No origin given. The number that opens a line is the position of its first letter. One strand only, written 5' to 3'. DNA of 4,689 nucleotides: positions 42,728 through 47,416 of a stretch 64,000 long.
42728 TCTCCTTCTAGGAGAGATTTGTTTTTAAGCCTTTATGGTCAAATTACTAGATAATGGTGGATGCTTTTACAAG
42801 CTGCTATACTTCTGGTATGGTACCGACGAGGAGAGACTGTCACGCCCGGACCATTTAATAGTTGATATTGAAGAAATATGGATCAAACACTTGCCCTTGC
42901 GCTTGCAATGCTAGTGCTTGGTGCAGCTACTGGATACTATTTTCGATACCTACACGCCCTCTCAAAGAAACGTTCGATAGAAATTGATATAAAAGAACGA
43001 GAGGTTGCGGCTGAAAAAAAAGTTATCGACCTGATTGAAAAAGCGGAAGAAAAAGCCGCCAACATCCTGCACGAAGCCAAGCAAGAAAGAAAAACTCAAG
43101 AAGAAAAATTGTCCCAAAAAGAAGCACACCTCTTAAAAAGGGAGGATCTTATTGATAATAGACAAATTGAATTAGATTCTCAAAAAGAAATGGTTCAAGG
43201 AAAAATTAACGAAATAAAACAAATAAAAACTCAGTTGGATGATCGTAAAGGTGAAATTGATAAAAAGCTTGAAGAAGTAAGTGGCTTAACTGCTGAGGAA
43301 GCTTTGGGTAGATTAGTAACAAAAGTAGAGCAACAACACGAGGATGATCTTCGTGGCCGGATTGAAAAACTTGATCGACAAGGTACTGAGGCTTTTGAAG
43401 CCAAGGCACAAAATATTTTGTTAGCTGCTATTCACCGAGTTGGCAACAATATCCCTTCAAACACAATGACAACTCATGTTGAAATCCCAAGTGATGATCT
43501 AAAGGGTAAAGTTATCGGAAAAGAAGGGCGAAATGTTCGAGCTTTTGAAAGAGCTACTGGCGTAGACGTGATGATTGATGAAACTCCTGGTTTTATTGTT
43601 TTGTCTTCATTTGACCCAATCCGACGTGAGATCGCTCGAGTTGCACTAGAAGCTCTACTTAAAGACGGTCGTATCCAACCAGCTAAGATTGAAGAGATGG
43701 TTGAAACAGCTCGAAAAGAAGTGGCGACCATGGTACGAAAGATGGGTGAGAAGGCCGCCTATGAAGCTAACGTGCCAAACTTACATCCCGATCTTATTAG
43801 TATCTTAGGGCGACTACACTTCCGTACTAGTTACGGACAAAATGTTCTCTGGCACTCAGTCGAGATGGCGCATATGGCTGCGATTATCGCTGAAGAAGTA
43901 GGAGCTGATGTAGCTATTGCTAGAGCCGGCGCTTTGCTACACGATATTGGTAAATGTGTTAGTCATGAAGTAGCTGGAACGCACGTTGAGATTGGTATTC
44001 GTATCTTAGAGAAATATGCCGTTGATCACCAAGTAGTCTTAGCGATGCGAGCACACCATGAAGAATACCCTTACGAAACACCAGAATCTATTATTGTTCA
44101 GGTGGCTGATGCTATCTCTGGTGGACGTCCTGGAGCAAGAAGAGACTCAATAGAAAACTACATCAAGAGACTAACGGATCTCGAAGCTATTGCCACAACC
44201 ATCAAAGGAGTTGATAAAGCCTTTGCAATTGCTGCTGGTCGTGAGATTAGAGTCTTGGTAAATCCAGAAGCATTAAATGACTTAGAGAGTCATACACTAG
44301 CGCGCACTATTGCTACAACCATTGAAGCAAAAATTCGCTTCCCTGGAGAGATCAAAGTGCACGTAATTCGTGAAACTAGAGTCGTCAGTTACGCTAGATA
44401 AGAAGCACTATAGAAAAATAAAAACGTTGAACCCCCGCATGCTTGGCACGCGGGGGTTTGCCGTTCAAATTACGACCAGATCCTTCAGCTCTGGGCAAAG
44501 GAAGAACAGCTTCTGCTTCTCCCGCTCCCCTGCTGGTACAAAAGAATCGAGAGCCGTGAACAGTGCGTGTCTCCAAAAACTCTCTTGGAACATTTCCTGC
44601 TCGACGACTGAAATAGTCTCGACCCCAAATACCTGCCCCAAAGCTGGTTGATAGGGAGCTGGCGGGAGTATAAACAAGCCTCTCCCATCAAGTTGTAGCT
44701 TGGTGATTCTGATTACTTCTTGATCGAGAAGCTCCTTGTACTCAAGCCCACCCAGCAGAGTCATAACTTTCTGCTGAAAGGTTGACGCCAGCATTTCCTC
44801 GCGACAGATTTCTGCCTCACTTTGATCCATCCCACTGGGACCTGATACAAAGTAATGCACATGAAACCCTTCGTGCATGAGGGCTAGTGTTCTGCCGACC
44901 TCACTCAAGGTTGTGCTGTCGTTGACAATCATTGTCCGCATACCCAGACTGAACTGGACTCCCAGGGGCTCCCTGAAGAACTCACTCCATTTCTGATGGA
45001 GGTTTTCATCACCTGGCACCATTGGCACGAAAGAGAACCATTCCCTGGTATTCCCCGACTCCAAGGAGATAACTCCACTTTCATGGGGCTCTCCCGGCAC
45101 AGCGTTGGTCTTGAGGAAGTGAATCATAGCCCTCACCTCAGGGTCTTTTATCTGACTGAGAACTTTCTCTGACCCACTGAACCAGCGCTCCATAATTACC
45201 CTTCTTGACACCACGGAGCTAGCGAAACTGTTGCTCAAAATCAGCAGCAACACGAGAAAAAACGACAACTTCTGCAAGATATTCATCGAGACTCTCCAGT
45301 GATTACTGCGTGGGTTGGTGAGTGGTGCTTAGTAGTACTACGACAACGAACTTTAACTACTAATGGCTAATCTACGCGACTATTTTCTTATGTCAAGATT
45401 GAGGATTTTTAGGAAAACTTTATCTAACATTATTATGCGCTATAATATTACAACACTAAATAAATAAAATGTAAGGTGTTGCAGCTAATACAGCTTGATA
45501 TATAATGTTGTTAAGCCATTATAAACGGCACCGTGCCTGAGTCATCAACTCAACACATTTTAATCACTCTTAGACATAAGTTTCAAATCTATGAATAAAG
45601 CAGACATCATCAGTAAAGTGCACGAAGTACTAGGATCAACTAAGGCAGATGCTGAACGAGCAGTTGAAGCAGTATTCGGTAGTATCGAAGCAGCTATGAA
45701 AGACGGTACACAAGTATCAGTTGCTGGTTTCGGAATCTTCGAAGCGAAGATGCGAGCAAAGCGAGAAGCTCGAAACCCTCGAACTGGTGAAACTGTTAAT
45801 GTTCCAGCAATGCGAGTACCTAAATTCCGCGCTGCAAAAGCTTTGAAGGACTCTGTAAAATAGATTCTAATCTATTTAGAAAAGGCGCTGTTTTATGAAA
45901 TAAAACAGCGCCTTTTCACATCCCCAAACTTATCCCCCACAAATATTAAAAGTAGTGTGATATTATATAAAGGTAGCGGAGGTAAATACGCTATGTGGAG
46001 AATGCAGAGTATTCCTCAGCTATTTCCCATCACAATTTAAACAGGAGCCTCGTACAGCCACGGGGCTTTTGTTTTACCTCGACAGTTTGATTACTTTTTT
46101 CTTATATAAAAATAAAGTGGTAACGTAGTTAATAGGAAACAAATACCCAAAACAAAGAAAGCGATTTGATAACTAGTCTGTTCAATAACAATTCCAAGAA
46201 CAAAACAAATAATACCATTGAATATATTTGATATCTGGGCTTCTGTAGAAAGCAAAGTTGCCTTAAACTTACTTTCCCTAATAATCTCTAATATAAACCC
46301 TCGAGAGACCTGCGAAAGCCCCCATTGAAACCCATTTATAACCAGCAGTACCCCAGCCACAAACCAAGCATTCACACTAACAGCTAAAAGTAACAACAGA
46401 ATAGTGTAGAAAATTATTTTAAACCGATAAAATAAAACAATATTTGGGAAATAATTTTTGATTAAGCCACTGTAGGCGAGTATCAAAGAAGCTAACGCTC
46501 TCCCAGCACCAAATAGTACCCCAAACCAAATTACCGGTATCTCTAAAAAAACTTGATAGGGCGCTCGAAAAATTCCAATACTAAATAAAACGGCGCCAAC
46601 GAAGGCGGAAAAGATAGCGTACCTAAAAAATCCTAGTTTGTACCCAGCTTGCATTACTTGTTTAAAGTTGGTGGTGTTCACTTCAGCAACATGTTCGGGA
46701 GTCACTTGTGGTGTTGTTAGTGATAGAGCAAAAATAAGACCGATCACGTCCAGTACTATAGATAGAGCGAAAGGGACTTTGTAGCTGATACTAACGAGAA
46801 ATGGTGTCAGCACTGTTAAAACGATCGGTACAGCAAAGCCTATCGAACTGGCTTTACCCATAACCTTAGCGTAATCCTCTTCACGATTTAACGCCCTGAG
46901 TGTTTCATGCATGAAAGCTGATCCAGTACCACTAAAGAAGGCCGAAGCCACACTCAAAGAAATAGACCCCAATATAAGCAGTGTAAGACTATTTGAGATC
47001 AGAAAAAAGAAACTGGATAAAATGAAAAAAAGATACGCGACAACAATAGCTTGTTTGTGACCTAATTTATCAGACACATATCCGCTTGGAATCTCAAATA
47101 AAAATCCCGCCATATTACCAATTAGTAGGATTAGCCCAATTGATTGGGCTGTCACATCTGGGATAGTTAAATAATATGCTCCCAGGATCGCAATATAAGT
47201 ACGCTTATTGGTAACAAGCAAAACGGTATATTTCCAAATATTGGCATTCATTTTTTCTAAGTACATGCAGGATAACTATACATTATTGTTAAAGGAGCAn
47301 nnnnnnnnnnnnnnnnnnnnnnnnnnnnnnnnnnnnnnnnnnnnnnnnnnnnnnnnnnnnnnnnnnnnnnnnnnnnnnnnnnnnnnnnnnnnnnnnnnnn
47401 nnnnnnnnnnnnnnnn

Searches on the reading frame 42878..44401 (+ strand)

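Call 91: search_protein_families(library=pfam, proteins=[window:42878-44401:+], max_evalue=0.00001)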
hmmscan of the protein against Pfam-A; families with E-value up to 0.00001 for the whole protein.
window:42878-44401:+ (507 aa): 3 families
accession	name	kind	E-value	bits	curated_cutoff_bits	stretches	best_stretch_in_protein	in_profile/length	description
PF01966.28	HD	-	7.3e-18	65.4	22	1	326-414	4-114/116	HD domain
PF12072.13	RNase_Y_N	-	3.4e-14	53.2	32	1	6-188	4-197/201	RNase Y N-terminal region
PF00013.35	KH_1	-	8.6e-07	29.1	21.5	1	198-257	1-64/66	KH domain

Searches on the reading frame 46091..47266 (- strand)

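Call 91: search_protein_families(library=pfam, proteins=[window:46091-47266:-], max_evalue=0.00001)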
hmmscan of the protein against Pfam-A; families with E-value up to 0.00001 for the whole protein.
window:46091-47266:- (391 aa): 1 family
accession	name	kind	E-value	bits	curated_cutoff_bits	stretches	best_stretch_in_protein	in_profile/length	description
PF07690.21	MFS_1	-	2.4e-14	53.4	33.4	1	19-318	10-311/347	Major Facilitator Superfamily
